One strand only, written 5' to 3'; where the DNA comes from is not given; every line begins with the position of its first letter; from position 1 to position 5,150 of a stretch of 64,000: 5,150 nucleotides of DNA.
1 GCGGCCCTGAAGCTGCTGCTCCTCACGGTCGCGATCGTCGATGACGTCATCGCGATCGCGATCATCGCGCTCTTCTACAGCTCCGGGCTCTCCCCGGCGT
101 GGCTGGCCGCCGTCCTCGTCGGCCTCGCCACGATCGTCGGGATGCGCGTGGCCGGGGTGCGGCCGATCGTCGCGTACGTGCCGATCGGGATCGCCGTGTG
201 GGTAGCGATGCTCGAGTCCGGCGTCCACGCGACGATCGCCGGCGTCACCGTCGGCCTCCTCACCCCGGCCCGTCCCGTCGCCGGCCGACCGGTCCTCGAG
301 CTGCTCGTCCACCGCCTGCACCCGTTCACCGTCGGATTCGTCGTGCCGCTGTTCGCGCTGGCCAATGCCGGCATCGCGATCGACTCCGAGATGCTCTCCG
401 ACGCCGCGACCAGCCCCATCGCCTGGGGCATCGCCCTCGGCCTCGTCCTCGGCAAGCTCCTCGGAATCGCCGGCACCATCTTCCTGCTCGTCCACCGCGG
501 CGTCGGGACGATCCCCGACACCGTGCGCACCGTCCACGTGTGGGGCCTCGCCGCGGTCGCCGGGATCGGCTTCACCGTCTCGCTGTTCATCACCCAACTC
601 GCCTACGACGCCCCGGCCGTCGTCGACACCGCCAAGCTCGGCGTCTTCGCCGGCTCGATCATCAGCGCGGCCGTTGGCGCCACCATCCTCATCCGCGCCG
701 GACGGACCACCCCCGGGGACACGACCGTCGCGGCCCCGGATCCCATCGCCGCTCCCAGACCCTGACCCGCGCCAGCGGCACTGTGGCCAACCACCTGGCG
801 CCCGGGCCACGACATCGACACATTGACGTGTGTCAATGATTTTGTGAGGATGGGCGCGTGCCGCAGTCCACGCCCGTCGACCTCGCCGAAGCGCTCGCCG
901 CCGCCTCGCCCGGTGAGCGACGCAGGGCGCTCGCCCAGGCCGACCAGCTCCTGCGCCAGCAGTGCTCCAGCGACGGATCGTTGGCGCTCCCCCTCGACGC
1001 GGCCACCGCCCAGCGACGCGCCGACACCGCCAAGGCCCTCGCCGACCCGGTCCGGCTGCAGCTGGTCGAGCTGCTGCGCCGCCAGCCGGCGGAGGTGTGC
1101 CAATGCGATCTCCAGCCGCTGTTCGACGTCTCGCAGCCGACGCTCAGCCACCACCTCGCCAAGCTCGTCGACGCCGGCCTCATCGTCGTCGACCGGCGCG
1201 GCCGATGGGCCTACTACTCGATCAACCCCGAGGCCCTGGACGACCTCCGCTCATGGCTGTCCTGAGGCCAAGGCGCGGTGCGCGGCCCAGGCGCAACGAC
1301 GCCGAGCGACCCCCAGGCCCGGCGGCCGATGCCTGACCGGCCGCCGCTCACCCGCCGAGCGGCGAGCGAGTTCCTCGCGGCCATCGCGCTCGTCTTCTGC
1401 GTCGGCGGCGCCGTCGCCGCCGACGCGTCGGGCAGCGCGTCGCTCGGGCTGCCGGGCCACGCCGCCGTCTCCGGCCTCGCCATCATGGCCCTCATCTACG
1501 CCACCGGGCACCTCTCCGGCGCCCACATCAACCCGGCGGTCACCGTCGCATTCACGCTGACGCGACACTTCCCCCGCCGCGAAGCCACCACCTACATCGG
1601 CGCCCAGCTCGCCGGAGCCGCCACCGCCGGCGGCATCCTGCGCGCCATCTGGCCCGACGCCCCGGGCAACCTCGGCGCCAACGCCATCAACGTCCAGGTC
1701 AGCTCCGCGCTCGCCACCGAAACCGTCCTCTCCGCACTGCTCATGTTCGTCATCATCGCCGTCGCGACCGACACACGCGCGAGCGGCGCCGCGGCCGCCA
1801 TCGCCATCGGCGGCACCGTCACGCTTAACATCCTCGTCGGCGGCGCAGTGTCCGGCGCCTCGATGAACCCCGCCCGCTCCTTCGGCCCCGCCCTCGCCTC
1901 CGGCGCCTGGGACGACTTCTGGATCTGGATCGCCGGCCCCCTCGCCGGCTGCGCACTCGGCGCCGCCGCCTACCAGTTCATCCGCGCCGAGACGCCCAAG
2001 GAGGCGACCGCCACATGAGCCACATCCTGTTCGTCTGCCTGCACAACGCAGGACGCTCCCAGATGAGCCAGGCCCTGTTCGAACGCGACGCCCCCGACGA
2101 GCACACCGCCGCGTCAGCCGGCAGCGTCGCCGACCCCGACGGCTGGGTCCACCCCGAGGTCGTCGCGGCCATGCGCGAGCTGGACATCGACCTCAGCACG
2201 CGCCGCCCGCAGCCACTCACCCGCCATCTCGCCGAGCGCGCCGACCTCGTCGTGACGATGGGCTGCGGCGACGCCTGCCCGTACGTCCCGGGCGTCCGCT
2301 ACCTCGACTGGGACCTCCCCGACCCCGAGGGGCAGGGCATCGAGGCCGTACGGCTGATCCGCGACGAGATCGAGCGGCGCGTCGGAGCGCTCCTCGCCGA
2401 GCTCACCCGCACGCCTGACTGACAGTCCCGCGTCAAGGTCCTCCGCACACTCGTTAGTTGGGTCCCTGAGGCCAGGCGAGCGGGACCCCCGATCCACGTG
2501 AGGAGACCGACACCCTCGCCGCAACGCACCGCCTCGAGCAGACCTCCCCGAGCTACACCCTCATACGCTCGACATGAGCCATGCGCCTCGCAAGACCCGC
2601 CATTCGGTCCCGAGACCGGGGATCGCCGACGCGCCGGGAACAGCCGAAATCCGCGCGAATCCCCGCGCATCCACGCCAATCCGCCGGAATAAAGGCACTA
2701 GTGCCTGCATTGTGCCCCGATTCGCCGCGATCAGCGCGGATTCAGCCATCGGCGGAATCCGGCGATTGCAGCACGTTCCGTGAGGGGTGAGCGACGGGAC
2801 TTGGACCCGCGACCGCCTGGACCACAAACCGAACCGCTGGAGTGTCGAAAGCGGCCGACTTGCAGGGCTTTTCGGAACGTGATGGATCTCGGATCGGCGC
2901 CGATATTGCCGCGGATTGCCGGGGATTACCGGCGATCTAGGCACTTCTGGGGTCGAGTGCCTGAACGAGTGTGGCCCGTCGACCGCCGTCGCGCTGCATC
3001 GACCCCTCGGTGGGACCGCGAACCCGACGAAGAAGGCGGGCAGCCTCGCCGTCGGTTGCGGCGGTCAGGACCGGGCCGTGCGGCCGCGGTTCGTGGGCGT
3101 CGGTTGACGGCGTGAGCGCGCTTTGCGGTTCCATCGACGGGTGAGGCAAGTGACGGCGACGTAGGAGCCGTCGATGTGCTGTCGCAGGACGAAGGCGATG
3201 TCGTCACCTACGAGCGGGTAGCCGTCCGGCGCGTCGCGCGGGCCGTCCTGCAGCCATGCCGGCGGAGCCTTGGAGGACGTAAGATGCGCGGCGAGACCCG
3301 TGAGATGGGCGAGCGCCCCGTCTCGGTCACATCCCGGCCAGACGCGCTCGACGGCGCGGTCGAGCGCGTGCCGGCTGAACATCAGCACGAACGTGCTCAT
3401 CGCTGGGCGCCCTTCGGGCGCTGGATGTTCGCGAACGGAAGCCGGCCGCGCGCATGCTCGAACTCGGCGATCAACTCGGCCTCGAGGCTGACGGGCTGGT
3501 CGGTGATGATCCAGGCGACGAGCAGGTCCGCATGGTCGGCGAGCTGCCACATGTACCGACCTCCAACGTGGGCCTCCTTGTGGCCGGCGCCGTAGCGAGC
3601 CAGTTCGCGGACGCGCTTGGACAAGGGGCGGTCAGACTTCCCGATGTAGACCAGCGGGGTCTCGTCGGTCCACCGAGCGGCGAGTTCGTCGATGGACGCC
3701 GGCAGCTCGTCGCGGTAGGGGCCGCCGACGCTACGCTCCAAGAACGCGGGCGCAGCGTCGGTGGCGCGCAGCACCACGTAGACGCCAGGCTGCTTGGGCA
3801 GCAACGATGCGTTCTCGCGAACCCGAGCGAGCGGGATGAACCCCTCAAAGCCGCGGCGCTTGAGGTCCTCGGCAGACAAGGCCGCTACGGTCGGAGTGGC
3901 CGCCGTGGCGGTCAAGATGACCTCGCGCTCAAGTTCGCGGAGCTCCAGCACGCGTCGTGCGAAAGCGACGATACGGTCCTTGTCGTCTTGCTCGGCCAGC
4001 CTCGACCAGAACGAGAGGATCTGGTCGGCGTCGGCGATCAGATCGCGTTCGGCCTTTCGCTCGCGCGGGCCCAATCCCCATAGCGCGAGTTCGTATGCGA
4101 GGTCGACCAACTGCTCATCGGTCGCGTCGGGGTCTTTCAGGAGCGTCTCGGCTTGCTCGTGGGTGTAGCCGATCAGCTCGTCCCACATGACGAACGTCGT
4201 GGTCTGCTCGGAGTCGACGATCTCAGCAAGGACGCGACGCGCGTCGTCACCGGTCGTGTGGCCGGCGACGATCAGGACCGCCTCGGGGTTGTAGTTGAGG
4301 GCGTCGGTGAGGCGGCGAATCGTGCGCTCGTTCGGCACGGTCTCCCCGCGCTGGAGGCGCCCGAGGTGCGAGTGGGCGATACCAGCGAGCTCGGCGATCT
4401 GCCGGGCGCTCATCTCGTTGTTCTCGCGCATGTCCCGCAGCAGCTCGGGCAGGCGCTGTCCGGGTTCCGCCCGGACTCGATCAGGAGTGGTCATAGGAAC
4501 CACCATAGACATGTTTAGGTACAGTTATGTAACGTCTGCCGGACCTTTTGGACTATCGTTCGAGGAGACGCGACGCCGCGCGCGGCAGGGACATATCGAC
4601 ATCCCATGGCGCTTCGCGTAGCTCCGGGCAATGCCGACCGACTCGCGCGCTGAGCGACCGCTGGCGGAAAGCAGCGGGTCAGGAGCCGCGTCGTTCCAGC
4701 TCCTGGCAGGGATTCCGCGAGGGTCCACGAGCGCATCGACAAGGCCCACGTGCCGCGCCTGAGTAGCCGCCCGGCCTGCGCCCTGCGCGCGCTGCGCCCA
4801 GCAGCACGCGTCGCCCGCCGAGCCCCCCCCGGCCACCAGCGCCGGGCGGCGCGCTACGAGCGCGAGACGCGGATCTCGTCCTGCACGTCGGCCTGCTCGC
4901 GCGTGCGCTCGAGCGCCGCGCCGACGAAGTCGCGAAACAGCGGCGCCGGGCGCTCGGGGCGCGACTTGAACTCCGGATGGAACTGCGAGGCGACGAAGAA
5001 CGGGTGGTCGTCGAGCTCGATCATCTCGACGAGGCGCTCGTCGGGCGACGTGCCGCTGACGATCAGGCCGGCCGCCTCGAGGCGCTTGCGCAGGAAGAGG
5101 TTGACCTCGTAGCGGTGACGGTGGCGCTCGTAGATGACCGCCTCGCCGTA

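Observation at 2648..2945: Helically phased 10-bp iteron arrays in opposite orientations around a perfect palindrome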

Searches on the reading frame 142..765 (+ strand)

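Call 10: search_protein_families(library=pfam, proteins=[window:142-765:+], max_evalue=0.1)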
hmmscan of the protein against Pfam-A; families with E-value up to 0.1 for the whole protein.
window:142-765:+ (207 aa): 1 family
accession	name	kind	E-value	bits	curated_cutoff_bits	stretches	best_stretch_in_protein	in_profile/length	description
PF06965.17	Na_H_antiport_1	-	4.7e-55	187.4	23.5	1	3-183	193-374/374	Na+/H+ antiporter 1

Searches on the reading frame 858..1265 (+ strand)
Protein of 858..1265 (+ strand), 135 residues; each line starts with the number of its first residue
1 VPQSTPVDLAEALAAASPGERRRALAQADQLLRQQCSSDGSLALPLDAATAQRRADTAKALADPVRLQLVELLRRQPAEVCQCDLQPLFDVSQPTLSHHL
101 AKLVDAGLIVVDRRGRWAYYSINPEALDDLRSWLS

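Call 10: search_protein_families(library=pfam, proteins=[window:858-1265:+], max_evalue=0.1)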
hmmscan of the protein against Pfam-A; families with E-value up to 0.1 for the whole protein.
window:858-1265:+ (135 aa): 11 families
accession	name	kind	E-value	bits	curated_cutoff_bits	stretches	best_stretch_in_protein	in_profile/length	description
PF01022.26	HTH_5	-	4.6e-13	49.3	22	1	63-109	1-45/47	Bacterial regulatory protein, arsR family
PF12840.13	HTH_20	-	4.3e-09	36.6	27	1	61-111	1-50/51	Helix-turn-helix domain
PF01047.28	MarR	-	0.0023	18.2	24.6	1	71-109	10-47/59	MarR family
PF25213.1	HVO_A0261_N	-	0.0031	17.8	35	1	57-112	4-57/86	HVO_A0261 N-terminal domain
PF12802.13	MarR_2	-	0.0044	17.6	27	1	88-111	29-52/61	MarR family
PF13545.12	HTH_Crp_2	-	0.0067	16.8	27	1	89-129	32-69/70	Crp-like helix-turn-helix domain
PF13412.12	HTH_24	-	0.019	15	21.9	1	90-109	28-47/48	Winged helix-turn-helix DNA-binding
PF03428.19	RP-C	-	0.03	14.6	24.4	0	91-111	83-103/175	Replication protein C N-terminal domain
PF14502.12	HTH_41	-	0.074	12.9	25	0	89-116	16-43/48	Helix-turn-helix domain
PF24033.1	DUF7342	-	0.088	13.2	31.6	0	90-126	28-64/150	Family of unknown function (DUF7342)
PF13601.12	HTH_34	-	0.098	13.3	27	0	65-113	1-48/80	Winged helix DNA-binding domain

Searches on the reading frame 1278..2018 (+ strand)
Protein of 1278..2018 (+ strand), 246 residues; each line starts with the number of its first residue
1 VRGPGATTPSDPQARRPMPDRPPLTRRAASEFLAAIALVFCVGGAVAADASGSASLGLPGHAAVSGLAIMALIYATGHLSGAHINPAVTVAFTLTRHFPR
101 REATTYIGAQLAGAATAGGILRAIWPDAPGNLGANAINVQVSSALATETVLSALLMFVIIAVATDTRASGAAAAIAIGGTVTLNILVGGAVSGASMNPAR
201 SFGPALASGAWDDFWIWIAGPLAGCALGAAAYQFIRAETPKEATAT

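Call 10: search_protein_families(library=pfam, proteins=[window:1278-2018:+], max_evalue=0.1)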
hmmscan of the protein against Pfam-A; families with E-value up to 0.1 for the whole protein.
window:1278-2018:+ (246 aa): 1 family
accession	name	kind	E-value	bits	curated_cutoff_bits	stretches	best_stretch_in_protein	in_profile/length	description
PF00230.25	MIP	-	2.6e-51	175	25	1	24-232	7-222/222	Major intrinsic protein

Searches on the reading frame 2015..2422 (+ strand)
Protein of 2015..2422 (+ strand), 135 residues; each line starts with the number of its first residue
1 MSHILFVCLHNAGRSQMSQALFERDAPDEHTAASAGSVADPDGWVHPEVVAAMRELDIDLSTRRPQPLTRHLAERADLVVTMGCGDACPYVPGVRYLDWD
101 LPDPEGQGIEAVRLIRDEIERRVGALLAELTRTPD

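Call 10: search_protein_families(library=pfam, proteins=[window:2015-2422:+], max_evalue=0.1)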
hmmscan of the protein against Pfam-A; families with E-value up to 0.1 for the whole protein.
window:2015-2422:+ (135 aa): 3 families
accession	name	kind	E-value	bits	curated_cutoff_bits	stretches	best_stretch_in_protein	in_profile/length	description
PF01451.26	LMWPc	-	5e-22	79.1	23.2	1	4-127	1-144/144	Low molecular weight phosphotyrosine protein phosphatase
PF05548.17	Peptidase_M11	-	0.048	13.1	21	1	71-117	156-202/303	Gametolysin peptidase M11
PF19921.4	bpX5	-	0.075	13.2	27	1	62-97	32-68/135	MoxR-vWA-beta-propeller ternary system domain bpX5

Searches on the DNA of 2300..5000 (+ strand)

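Call 4: search_rna_families(source=window, start=2300, end=5000, threshold=evalue, max_evalue=1, show_alignments=3)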
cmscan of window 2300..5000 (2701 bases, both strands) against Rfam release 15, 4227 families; matches with E-value up to 1: 0.
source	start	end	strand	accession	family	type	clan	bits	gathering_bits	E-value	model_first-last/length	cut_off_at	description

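Call 89: search_dna_similar(query=window:2640-2970:+, collection=phages, mode=distant, max_evalue=0.01, max_rows=10)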
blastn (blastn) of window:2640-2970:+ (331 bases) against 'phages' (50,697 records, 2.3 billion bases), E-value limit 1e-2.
Records with a match: 2; places in all: 2; records where one place covers at least 80% of the query: 0.
Best place of each record, by identity: 90-95% 1; 80-90% 1.
By first word of the organism name: Bacteriophage 2.
By host as written in the record: - 2.
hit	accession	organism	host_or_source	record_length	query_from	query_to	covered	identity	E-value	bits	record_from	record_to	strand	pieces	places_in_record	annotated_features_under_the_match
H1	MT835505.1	Bacteriophage sp.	human fecal samples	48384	145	188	13%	93.2%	8e-9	67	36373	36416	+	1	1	record has no annotation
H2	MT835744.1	Bacteriophage sp.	human fecal samples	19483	145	188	13%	88.6%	4e-6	58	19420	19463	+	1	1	record has no annotation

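Call 90: search_dna_similar(query=window:2640-2970:+, collection=plasmids, mode=distant, max_evalue=0.01, max_rows=10)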
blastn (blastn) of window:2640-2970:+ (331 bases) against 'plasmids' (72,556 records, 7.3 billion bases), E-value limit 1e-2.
Records with a match: 2; places in all: 2; records where one place covers at least 80% of the query: 0.
Best place of each record, by identity: 80-90% 2.
By first word of the organism name: Euzebya 1; Pseudarthrobacter 1.
By predicted mobility (MOB-suite, as given by PLSDB): non-mobilizable 2.
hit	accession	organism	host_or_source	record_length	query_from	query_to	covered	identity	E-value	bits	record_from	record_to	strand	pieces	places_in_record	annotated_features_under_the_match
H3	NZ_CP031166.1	Euzebya pacifica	-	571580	145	188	13%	86.4%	2e-4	54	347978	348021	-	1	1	none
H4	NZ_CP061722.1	Pseudarthrobacter sp. BIM B-2242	cell culture,paddy soil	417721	145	188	13%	86.4%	2e-4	54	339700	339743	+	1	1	none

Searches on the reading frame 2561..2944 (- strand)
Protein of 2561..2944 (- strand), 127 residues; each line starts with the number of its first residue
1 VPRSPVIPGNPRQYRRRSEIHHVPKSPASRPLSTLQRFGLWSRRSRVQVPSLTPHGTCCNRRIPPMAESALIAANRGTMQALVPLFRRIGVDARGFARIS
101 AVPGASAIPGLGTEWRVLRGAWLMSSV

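Call 10: search_protein_families(library=pfam, proteins=[window:2561-2944:-], max_evalue=0.1)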
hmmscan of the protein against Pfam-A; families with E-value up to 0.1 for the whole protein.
window:2561-2944:- (127 aa): 0 families
